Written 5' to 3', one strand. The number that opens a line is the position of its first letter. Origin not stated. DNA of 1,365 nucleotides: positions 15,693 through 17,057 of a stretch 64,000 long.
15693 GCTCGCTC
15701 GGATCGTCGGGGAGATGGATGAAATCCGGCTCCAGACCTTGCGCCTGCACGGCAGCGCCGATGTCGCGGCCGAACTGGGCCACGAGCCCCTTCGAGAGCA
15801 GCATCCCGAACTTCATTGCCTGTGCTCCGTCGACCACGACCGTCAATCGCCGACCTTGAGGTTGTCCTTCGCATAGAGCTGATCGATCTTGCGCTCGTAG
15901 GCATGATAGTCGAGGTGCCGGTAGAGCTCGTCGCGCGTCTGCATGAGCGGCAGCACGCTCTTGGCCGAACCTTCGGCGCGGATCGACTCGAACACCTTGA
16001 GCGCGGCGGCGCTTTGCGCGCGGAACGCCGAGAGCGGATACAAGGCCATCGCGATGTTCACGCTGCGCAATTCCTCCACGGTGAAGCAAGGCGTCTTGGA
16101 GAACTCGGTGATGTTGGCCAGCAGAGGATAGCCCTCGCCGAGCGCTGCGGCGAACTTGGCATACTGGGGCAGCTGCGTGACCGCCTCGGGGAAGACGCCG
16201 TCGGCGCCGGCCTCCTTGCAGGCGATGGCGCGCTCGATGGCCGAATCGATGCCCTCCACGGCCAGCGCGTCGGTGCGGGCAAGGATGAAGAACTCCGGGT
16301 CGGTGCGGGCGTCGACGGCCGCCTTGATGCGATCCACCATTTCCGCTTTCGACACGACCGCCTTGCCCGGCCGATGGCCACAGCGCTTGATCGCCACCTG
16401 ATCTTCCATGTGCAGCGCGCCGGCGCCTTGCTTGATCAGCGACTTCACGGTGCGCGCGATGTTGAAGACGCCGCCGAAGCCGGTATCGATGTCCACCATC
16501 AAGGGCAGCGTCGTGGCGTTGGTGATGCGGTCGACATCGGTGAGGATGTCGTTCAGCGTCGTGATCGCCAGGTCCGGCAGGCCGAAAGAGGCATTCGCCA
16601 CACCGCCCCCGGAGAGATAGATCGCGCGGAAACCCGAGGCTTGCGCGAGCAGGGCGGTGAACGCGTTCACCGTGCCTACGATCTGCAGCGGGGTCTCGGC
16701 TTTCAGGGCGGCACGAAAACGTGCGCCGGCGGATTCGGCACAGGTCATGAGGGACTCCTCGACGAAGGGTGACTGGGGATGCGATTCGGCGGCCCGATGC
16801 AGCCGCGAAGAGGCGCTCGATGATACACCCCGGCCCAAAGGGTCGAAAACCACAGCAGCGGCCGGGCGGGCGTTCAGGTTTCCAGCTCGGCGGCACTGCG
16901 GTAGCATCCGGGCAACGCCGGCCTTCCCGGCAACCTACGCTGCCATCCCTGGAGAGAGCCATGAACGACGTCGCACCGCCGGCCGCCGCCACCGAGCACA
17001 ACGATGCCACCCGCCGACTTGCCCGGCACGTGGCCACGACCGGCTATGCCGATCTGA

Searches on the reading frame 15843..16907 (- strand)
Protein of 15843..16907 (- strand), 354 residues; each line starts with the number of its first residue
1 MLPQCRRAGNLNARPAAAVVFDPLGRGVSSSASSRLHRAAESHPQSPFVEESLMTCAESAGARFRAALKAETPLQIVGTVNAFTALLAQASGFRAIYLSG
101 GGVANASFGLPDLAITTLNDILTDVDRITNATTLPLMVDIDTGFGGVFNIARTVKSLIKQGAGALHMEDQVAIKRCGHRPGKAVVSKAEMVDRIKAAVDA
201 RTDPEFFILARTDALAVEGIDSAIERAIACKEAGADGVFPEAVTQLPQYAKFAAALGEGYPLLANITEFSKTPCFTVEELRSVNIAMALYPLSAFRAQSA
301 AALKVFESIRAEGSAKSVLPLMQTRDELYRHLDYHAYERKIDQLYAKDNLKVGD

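Call 69: search_protein_families(library=pfam, proteins=[window:15843-16907:-], max_evalue=1e-8)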
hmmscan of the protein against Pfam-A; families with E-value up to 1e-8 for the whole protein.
window:15843-16907:- (354 aa): 2 families
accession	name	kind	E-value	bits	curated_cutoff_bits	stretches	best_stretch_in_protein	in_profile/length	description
PF13714.12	PEP_mutase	-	3.8e-41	141.7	31.5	1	64-309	1-239/240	Phosphoenolpyruvate phosphomutase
PF00463.27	ICL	-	1.4e-14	53.9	26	1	135-226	151-245/526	Isocitrate lyase family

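Call 70: search_protein_families(library=ncbifam, proteins=[window:15843-16907:-], max_evalue=1e-15)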
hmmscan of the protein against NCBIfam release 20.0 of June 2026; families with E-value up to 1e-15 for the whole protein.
window:15843-16907:- (354 aa): 7 families
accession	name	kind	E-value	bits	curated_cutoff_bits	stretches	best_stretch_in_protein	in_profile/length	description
NF008455.0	PRK11320.1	equivalog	3.9e-144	479.4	353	1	57-348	4-293/295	methylisocitrate lyase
TIGR02317.1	prpB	equivalog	1.7e-113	378.6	354.4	1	61-346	2-284/285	methylisocitrate lyase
TIGR02319.1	CPEP_Pphonmut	equivalog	8.5e-50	169.6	420.05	1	63-324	7-266/294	carboxyvinyl-carboxyphosphonate phosphorylmutase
TIGR02320.1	PEP_mutase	equivalog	1.8e-34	119.1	319.55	1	65-328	2-276/284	phosphoenolpyruvate mutase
TIGR02321.1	Pphn_pyruv_hyd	equivalog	1.9e-27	96.1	374.4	1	64-327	7-271/290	phosphonopyruvate hydrolase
NF011645.0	PRK15063.1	equivalog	1.3e-20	73.6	562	1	54-225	46-242/430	isocitrate lyase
TIGR01346.1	isocit_lyase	equivalog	2.5e-19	69.1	275.9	1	134-225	151-245/527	isocitrate lyase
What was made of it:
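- Its only PEP-mutase-superfamily gene is methylisocitrate lyase (479 bits; call 70).
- Tried and rejected: It is methylisocitrate lyase (479 bits, above cut-off; call 70).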
